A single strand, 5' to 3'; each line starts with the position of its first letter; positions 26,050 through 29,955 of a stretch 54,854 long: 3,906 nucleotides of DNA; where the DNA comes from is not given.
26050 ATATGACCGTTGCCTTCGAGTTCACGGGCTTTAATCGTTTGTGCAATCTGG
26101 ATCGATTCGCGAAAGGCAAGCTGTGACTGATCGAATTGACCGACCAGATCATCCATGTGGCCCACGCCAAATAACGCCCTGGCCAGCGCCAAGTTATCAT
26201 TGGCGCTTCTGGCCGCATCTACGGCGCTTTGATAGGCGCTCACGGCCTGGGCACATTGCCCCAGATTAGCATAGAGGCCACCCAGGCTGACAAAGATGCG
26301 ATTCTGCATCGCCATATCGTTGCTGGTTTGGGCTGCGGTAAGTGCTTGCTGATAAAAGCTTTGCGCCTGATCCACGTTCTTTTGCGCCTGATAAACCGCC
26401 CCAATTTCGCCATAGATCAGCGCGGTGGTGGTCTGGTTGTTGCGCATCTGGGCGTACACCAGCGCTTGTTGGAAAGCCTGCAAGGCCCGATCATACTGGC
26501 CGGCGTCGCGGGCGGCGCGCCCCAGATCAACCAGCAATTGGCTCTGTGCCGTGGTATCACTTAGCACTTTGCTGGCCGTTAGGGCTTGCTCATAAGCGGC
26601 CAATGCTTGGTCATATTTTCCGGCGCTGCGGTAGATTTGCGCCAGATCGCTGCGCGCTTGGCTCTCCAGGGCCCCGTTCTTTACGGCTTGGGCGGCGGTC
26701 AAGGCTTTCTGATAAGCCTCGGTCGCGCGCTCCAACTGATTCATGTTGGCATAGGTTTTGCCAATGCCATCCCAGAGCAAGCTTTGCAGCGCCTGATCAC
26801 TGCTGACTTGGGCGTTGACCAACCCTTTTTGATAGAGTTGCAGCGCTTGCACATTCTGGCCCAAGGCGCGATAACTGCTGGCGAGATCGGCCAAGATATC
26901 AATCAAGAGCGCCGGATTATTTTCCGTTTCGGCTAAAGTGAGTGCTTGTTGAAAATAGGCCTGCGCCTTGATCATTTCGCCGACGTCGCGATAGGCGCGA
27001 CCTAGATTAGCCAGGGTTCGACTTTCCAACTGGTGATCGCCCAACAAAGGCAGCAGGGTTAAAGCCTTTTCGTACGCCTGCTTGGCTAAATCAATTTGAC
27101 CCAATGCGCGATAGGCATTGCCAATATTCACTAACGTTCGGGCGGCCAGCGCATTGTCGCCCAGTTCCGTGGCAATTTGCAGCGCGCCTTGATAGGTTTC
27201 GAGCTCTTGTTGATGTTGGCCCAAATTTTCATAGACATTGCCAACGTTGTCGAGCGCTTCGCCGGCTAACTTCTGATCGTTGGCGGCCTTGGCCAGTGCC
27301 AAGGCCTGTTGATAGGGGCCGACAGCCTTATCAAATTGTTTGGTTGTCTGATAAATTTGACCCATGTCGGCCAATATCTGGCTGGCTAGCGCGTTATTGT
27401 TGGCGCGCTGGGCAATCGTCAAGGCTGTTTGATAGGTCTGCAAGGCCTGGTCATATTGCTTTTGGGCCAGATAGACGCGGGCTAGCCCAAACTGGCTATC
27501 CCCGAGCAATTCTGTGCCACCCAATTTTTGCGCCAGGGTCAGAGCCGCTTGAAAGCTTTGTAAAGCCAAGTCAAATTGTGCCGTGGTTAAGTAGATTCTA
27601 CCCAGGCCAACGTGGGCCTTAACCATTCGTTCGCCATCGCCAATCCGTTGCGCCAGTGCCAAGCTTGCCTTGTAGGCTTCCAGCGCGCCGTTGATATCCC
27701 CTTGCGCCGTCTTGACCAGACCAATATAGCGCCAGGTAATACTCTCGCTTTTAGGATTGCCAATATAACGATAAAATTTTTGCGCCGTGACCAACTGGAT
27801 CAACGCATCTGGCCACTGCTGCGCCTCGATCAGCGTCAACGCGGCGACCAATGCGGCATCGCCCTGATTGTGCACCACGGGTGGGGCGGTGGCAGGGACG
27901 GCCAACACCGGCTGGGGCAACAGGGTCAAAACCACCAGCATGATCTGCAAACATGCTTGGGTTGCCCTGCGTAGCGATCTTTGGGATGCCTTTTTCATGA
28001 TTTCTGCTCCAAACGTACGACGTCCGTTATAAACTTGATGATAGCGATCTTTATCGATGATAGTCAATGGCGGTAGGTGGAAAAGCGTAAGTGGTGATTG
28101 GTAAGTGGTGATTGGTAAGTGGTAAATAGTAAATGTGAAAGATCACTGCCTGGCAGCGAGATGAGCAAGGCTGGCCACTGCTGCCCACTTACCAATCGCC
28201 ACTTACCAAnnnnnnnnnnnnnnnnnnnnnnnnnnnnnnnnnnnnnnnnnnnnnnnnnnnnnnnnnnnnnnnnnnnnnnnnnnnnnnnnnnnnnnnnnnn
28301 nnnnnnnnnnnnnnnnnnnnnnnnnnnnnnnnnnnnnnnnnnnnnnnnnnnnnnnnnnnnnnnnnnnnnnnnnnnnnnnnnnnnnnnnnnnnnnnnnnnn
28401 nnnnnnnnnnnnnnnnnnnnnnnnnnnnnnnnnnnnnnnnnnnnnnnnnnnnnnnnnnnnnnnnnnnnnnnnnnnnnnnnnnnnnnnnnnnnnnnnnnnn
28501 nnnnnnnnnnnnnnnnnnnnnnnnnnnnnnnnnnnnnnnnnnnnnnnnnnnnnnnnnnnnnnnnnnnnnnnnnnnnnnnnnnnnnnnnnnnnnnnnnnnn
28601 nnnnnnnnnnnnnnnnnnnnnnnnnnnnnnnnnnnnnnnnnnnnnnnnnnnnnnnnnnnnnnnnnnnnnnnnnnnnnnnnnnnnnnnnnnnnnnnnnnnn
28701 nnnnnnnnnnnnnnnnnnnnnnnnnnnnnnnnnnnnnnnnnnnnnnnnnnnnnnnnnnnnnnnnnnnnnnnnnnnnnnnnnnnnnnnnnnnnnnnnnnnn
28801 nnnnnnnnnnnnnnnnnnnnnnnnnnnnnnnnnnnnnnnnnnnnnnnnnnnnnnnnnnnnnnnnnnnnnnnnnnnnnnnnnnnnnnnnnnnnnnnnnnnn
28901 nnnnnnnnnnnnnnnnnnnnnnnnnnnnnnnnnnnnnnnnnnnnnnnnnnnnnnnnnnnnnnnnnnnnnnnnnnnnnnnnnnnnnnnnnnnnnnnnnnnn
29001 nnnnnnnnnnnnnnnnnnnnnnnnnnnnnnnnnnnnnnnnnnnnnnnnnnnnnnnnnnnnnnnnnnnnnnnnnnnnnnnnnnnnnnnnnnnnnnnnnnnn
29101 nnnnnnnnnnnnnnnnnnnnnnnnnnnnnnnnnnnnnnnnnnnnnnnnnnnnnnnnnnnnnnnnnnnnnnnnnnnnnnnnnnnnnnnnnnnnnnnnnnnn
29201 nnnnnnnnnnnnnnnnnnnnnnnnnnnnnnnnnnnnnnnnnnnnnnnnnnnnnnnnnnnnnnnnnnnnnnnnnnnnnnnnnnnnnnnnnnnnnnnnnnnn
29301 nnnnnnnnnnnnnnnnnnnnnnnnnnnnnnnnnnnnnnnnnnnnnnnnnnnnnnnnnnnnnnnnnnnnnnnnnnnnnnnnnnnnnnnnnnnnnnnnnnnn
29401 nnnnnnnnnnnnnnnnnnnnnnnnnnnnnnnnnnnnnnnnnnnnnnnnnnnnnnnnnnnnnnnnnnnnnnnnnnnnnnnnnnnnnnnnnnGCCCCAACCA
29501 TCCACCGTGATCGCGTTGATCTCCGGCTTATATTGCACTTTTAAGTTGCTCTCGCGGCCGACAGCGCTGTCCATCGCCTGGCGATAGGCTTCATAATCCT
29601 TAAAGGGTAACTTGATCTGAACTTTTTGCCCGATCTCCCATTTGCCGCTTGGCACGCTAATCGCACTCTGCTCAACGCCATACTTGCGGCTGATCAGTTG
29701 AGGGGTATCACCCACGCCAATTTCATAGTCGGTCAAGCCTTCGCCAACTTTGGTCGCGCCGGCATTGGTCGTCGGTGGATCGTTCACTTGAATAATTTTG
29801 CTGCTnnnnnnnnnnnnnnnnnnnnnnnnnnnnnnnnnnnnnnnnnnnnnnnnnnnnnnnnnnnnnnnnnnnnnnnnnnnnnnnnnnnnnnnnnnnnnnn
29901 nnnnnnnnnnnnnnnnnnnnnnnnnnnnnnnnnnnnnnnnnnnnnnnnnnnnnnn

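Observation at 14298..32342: Candidate undescribed synthase-dependent acidic exopolysaccharide system: truncated NDP-sugar dehydrogenase + synthase/LysM/C5-epimerase-like fusion + 4.5-kaa secreted TPR-CHAT protein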

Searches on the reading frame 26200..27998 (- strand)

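Call 9: search_protein_families(library=pfam, proteins=[window:26200-27998:-], max_evalue=0.01)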
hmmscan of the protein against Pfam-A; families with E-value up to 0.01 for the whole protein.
window:26200-27998:- (599 aa): 26 families (the best 25 are shown)
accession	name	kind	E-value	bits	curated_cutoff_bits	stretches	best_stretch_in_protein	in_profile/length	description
PF13424.12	TPR_12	-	1.4e-67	224.3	30.1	8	171-238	8-77/77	Tetratricopeptide repeat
PF00515.34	TPR_1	-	3.9e-55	182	27.8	7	286-317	1-32/34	Tetratricopeptide repeat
PF13181.12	TPR_8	-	6.3e-48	157.3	25.7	5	286-315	1-30/34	Tetratricopeptide repeat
PF07719.23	TPR_2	-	8.1e-48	157.1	27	5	286-317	1-32/34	Tetratricopeptide repeat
PF13176.12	TPR_7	-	7.6e-46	150.7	27.9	3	328-362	1-35/36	Tetratricopeptide repeat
PF17874.7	TPR_MalT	-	2.4e-35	122.8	45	4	311-473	23-188/336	MalT-like TPR region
PF13374.12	TPR_10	-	2.6e-34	116.7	27.5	2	448-476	4-32/42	Tetratricopeptide repeat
PF13428.12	TPR_14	-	7.2e-22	76.1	23.5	0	449-475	4-30/44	Tetratricopeptide repeat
PF14938.12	SNAP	-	4.4e-21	76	25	4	245-391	34-180/282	Soluble NSF attachment protein, SNAP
PF13432.12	TPR_16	-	7.7e-17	61.9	32.7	2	413-476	4-61/65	Tetratricopeptide repeat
PF24885.1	TPR_NPHP3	-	1.4e-14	54.5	100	2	89-241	64-218/239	Nephrocystin-3 TPR domain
PF13174.12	TPR_6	-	3.7e-14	52.8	26.3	0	167-192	1-26/33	Tetratricopeptide repeat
PF13414.12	TPR_11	-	1.1e-13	51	26.8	2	454-473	2-21/42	TPR repeat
PF18710.7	ComR_TPR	-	1e-09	38.8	26.5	0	537-568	187-218/222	ComR tetratricopeptide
PF14559.12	TPR_19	-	7.8e-09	36.2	25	2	169-198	28-57/68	Tetratricopeptide repeat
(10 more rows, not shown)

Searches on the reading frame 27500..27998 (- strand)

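Call 27: search_protein_families(library=ncbifam, proteins=[window:27500-27998:-], max_evalue=1)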
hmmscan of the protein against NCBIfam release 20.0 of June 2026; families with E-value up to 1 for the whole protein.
window:27500-27998:- (166 aa): 9 families
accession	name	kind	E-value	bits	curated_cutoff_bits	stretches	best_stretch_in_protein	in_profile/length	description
NF041717.1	HaaA_phane_TPR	equivalog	4.2e-07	28.5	1125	1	63-160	769-866/882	cyclophane-containing RiPP biosynthesis TPR protein HaaT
NF053520.1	HK_Porph_FimS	equivalog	3.9e-05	22.1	600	1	59-164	137-242/618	sensor histidine kinase FimS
NF002725.1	PRK02603.1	equivalog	0.002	18.2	143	1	92-159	41-105/173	photosystem I assembly protein Ycf3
NF053617.1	SARPRegAfsRStmc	equivalog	0.0034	15.4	1430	1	54-157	784-967/986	SARP-family global regulator AfsR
NF040959.1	MamA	equivalog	0.0048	16.4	200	1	45-116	104-169/204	magnetosome protein MamA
NF052312.1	T9SS_PorW_SprE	equivalog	0.0052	15.5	250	1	91-158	295-360/716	type IX secretion system periplasmic lipoprotein PorW/SprE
NF008391.2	PRK11189.1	equivalog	0.013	15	250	0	125-158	98-131/297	lipoprotein NlpI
TIGR02521.1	type_IV_pilW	equivalog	0.048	13.2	154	1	122-158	27-63/234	type IV pilus biogenesis/stability protein PilW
NF053779.1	BT3442_fam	equivalog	0.05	12.3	940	0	120-158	96-134/563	BT3442 family protein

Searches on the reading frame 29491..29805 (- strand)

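Call 66: search_protein_families(library=pfam, proteins=[window:29491-29805:-], max_evalue=10)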
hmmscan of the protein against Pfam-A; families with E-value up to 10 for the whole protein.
seq(105 aa): 1 family
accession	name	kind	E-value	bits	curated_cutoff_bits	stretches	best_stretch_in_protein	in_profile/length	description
PF01476.26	LysM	-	0.12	12.7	20.9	1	27-49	1-23/43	LysM domain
